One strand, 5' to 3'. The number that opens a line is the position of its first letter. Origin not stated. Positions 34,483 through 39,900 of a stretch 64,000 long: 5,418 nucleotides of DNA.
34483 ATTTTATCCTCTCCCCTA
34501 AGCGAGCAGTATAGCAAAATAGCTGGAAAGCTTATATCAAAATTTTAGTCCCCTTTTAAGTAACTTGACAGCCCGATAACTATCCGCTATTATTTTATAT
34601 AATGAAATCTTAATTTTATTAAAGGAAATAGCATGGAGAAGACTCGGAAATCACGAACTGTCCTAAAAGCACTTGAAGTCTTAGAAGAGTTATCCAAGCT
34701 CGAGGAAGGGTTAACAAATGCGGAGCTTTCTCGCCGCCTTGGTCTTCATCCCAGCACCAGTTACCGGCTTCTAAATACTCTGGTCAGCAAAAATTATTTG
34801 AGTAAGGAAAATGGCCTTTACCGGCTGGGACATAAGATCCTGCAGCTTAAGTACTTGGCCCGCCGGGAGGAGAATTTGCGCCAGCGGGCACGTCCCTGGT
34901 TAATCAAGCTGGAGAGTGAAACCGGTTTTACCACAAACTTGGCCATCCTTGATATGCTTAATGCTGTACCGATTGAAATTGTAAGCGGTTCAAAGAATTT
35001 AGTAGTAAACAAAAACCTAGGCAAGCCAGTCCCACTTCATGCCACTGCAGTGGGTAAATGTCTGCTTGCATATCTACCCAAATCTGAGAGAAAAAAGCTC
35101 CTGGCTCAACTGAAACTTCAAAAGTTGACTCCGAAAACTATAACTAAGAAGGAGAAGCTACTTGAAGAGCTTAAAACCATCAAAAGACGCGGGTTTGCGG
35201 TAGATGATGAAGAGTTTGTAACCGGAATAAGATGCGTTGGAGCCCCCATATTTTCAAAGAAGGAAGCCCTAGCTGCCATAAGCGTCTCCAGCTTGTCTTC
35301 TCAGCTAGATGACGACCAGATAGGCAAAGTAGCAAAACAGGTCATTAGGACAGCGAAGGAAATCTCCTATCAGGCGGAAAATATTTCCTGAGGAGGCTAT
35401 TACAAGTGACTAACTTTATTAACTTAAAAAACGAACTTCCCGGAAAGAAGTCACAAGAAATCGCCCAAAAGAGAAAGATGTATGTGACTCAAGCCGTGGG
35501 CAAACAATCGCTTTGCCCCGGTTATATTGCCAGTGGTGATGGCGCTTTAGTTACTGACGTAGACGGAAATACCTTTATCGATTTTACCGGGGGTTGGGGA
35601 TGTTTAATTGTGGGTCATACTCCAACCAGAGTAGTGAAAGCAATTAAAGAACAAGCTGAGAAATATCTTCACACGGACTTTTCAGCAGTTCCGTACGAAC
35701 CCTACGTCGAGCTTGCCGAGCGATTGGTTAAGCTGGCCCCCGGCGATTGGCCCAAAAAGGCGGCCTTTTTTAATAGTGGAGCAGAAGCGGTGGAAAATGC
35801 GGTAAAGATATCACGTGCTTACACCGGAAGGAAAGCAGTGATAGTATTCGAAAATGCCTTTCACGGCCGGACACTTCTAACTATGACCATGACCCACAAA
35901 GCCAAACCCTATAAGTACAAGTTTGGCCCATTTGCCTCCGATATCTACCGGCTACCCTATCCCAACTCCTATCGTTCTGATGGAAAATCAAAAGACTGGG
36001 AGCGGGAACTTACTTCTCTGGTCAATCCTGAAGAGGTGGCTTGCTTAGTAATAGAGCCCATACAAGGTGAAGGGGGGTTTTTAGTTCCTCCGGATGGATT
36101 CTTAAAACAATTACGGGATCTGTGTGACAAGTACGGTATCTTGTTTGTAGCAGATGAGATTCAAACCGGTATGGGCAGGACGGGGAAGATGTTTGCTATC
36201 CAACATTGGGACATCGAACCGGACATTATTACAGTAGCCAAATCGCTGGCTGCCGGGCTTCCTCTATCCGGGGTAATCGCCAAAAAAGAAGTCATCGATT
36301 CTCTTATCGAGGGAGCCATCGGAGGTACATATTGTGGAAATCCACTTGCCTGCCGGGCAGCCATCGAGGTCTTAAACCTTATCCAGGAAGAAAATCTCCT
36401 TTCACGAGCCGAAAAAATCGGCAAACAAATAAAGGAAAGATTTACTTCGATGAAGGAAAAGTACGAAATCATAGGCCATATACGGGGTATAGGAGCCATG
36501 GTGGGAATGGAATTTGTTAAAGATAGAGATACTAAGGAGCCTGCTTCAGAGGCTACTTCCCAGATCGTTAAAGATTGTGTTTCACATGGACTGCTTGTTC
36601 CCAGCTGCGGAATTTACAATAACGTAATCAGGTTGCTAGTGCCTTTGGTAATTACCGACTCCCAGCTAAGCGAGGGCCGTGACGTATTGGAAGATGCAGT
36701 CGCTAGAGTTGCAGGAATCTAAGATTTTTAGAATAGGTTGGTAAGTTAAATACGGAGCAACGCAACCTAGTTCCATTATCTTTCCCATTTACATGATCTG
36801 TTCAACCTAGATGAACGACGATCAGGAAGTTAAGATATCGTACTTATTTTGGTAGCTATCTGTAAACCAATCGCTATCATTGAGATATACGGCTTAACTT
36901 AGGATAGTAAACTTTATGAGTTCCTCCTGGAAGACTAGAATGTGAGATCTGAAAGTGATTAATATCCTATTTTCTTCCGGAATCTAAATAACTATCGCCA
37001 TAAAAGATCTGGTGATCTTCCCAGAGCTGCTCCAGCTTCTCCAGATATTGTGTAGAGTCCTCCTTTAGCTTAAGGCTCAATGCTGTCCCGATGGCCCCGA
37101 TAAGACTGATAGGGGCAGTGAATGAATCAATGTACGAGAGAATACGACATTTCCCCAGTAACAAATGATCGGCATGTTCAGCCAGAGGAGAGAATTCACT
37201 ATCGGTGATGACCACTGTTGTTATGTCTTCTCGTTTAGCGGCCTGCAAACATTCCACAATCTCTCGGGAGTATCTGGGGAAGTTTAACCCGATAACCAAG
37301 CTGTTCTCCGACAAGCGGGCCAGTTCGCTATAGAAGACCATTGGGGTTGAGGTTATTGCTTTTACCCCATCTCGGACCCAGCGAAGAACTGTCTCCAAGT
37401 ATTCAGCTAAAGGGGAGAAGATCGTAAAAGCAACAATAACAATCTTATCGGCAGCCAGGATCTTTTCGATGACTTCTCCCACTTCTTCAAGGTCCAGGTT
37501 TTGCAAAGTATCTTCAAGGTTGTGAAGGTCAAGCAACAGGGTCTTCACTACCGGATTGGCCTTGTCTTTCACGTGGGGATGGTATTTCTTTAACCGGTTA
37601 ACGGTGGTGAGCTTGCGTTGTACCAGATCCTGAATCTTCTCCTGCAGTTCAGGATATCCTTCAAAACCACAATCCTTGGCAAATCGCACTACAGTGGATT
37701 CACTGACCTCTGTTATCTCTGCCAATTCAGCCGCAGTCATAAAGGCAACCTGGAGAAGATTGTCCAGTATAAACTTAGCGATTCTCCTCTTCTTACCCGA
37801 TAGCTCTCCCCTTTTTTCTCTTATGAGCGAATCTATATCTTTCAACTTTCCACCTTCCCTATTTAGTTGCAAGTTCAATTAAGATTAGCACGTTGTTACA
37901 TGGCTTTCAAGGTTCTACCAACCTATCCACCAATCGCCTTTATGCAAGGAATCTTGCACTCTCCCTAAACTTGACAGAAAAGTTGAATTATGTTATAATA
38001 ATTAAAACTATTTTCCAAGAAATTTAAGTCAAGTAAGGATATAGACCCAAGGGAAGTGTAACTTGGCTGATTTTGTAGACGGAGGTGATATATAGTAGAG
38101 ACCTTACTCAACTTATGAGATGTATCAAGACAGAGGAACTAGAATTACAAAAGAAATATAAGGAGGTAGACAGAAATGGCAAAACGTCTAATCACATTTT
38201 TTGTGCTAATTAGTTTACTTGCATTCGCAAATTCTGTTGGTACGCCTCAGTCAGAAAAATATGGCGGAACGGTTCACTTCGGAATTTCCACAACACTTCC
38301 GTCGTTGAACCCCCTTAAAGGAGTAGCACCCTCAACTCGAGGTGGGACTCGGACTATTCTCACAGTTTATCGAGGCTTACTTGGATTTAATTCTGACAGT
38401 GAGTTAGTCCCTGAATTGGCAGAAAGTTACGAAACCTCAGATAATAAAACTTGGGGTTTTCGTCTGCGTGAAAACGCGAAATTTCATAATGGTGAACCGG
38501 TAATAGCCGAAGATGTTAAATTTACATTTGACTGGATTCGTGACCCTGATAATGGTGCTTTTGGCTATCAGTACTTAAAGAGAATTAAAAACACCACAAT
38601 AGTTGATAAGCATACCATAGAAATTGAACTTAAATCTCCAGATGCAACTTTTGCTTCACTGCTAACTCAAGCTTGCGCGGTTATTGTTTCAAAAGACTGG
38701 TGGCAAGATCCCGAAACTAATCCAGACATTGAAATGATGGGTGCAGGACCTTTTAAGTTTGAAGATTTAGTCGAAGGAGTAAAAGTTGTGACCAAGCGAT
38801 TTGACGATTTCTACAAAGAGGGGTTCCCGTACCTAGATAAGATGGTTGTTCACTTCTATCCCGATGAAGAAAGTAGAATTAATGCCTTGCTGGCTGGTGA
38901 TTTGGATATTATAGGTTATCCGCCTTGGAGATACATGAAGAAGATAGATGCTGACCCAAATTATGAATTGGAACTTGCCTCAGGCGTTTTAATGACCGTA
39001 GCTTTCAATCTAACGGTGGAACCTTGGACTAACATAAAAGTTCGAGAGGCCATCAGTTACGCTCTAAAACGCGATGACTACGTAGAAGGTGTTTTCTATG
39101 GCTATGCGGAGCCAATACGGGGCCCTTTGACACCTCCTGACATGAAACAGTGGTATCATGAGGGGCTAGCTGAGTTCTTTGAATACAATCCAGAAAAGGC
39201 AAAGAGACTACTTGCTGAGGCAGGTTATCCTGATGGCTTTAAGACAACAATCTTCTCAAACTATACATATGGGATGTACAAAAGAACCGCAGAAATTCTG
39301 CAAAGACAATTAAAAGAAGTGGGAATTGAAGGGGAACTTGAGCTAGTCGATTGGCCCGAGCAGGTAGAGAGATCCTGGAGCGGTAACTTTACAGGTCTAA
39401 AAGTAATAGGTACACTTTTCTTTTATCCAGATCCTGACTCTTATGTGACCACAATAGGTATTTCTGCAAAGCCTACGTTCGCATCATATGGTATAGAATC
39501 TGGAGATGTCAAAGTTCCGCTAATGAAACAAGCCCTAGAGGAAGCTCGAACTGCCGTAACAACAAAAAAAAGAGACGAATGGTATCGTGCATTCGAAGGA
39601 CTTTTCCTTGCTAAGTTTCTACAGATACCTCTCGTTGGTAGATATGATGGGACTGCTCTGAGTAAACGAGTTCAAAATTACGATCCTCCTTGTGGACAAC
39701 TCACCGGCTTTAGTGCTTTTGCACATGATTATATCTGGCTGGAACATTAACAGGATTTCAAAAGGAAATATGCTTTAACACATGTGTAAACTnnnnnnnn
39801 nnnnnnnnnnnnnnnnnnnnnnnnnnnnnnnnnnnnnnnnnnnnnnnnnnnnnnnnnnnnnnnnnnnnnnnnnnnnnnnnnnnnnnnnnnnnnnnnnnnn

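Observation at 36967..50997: Candidate uncharacterised nitrogen-compound catabolic island (orphan MttB homolog, DapF-like epimerase, isochorismatase-like amidase, carbamoyltransferase, carbamate kinase, class-III aminotransferase, opine/peptide-type ABC parts)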

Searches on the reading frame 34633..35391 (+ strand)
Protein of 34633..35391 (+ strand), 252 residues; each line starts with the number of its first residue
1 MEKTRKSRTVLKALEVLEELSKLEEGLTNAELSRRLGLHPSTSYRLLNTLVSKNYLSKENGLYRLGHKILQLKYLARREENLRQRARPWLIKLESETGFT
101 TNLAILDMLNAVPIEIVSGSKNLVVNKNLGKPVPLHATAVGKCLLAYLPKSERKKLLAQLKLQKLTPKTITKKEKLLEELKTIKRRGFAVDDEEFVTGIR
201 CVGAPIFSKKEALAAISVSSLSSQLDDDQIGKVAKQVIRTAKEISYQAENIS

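Call 4: search_protein_families(library=pfam, proteins=[window:34633-35391:+])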
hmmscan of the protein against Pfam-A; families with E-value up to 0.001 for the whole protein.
window:34633-35391:+ (252 aa): 5 families
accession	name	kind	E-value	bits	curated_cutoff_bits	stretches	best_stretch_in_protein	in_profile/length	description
PF01614.24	IclR_C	-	9.2e-46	156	24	1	80-246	7-174/174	Bacterial transcriptional regulator IclR C-terminal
PF09339.16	HTH_IclR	-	1.4e-12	47.7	22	1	9-58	1-50/52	IclR helix-turn-helix domain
PF13412.12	HTH_24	-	2e-05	24.5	21.9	1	14-56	6-47/48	Winged helix-turn-helix DNA-binding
PF25213.1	HVO_A0261_N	-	8.4e-05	22.8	35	1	13-65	13-63/86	HVO_A0261 N-terminal domain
PF12802.13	MarR_2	-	0.00043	20.8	27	1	14-59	8-53/61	MarR family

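Call 6: search_protein_families(library=ncbifam, proteins=[window:34633-35391:+], max_evalue=0.001)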
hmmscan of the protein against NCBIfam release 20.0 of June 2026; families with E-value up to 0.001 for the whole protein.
window:34633-35391:+ (252 aa): 8 families
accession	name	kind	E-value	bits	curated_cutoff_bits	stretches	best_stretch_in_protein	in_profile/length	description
NF045644.1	TransRegBhcR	equivalog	8e-50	169.6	350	1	5-246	20-263/267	HTH-type transcriptional regulator BhcR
TIGR02431.1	pcaR_pcaU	subfamily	3.1e-44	151.2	284.75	1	12-240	10-240/248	beta-ketoadipate pathway transcriptional regulators, PcaR/PcaU/PobR family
NF008601.2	PRK11569.1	equivalog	1.6e-39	135.7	380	1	9-247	28-271/276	glyoxylate bypass operon transcriptional repressor IclR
NF011671.1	PRK15090.1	equivalog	8.5e-34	116.9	275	1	7-247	10-252/256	DNA-binding transcriptional regulator KdgR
NF007548.0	PRK10163.1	equivalog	6e-26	91.2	406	1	12-245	26-262/271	HTH-type transcriptional repressor AllR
NF007342.0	PRK09834.1-4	equivalog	9e-16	57.6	251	1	5-247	9-255/263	DNA-binding transcriptional regulator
NF007341.0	PRK09834.1-3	equivalog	2.9e-15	56.1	269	1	1-225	1-234/274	DNA-binding transcriptional regulator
NF007339.0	PRK09834.1-1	equivalog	4.3e-14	52.4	299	1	4-246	17-264/271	DNA-binding transcriptional regulator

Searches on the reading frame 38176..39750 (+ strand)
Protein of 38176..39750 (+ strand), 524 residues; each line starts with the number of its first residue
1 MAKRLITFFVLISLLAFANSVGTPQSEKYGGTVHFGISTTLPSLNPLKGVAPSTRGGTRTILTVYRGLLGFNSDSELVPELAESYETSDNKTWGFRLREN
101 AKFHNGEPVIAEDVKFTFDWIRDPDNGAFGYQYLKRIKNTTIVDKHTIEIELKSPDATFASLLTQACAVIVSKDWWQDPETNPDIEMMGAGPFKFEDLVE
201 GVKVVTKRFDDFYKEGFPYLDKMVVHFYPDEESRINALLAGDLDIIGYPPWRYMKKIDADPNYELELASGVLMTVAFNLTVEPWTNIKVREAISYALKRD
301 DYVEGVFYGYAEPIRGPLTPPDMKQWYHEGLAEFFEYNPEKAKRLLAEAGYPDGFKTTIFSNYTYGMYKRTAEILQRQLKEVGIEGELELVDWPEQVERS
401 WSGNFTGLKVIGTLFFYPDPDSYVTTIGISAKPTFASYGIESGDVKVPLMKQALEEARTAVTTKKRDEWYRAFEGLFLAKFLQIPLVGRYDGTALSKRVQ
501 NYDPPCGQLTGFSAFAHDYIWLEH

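Call 4: search_protein_families(library=pfam, proteins=[window:38176-39750:+])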
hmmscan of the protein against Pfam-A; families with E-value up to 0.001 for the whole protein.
window:38176-39750:+ (524 aa): 1 family
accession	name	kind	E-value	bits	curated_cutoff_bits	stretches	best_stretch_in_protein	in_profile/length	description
PF00496.27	SBP_bac_5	-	3e-88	296.9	32.4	1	76-428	1-361/368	Bacterial extracellular solute-binding proteins, family 5 Middle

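Call 6: search_protein_families(library=ncbifam, proteins=[window:38176-39750:+], max_evalue=0.001)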
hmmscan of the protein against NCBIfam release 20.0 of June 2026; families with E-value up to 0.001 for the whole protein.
window:38176-39750:+ (524 aa): 11 families
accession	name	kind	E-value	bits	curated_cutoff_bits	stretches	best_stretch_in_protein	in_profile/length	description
NF011942.0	PRK15413.1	equivalog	1.1e-52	179.5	594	1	63-418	57-407/512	glutathione ABC transporter substrate-binding protein GsiB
NF045467.1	Opp4A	equivalog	2.1e-40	138.5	650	1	25-353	29-382/556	oligopeptide ABC transporter substrate-binding protein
NF045468.1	Opp5A_nikA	equivalog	8.6e-39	133.3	600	1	32-392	19-369/488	nickel ABC transporter substrate-binding protein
TIGR02294.1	nickel_nikA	equivalog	5.8e-38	130.7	393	1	64-472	35-456/501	nickel ABC transporter substrate-binding protein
NF043070.1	DppA_dipep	equivalog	6.7e-37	127.2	1005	1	62-471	58-488/535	dipeptide ABC transporter periplasmic-binding protein DppA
NF011689.0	PRK15109.1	equivalog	6.1e-36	124.2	560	1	64-399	65-424/547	ABC transporter substrate-binding protein SapA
NF047575.1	opine_bind_CntA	exception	5.7e-23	81.3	800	1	64-470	65-486/535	staphylopine-dependent metal ABC transporter substrate-binding lipoprotein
NF011684.0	PRK15104.1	equivalog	1.9e-22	79.7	947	1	64-470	69-492/543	oligopeptide ABC transporter substrate-binding protein OppA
TIGR04028.1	SBP_KPN_01854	hypoth_equivalog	1.8e-16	59.8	468.5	1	76-392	43-383/509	TIGR04028 family ABC transporter substrate-binding protein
NF010149.0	PRK13626.1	equivalog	8.8e-12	44.4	476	1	52-235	138-311/552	HTH-type transcriptional regulator SgrR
NF007287.0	PRK09755.1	equivalog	9.3e-10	37.9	1098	1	58-426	57-447/535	ABC transporter substrate-binding protein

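Call 41: search_solved_structures(query=window:38176-39750:+, max_evalue=1e-20)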
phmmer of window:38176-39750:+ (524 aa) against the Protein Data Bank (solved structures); distinct sequences matched with E-value up to 1e-20: 46.
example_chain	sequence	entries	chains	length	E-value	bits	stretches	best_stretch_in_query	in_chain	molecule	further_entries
6hlx_A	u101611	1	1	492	6.6e-72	246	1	31-422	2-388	AgaA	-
1uqw_A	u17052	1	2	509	7.8e-46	159.9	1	62-437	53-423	PUTATIVE BINDING PROTEIN YLIB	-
8upi_A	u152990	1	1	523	1.6e-45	158.9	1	28-393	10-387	Peptide ABC transporter substrate-binding protein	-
3m8u_A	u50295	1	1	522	8e-42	146.7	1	63-502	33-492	Heme-binding protein A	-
6ofq_A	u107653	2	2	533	1.1e-38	136.4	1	21-500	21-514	Heme-binding protein A / AI-2 binding protein A | Heme-binding protein A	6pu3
5u4o_A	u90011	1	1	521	8.9e-37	130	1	62-502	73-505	ABC transporter substrate-binding protein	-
3tpa_A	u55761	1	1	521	6.2e-36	127.2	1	63-515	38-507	Heme-binding protein A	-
8z1z_F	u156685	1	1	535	3e-35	125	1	62-431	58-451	Dipeptide-binding protein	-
8z1y_F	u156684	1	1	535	3.5e-35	124.8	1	62-431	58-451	Dipeptide-binding protein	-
1dpp_A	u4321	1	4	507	3.6e-35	124.7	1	62-431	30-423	DIPEPTIDE BINDING PROTEIN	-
1dpe_A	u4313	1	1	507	8.1e-35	123.6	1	62-431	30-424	DIPEPTIDE-BINDING PROTEIN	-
5f1q_A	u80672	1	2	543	8.5e-34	120.2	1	61-427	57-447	Periplasmic dipeptide transport protein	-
6tfq_A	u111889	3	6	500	1.1e-31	113.3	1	59-489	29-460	ABC transporter substrate-binding protein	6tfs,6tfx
8efz_A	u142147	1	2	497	2.8e-30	108.6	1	60-474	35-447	Extracellular solute-binding protein family 5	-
5za4_A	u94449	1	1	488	5.7e-30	107.6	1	30-352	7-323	Putative ABC transporter periplasmic binding protein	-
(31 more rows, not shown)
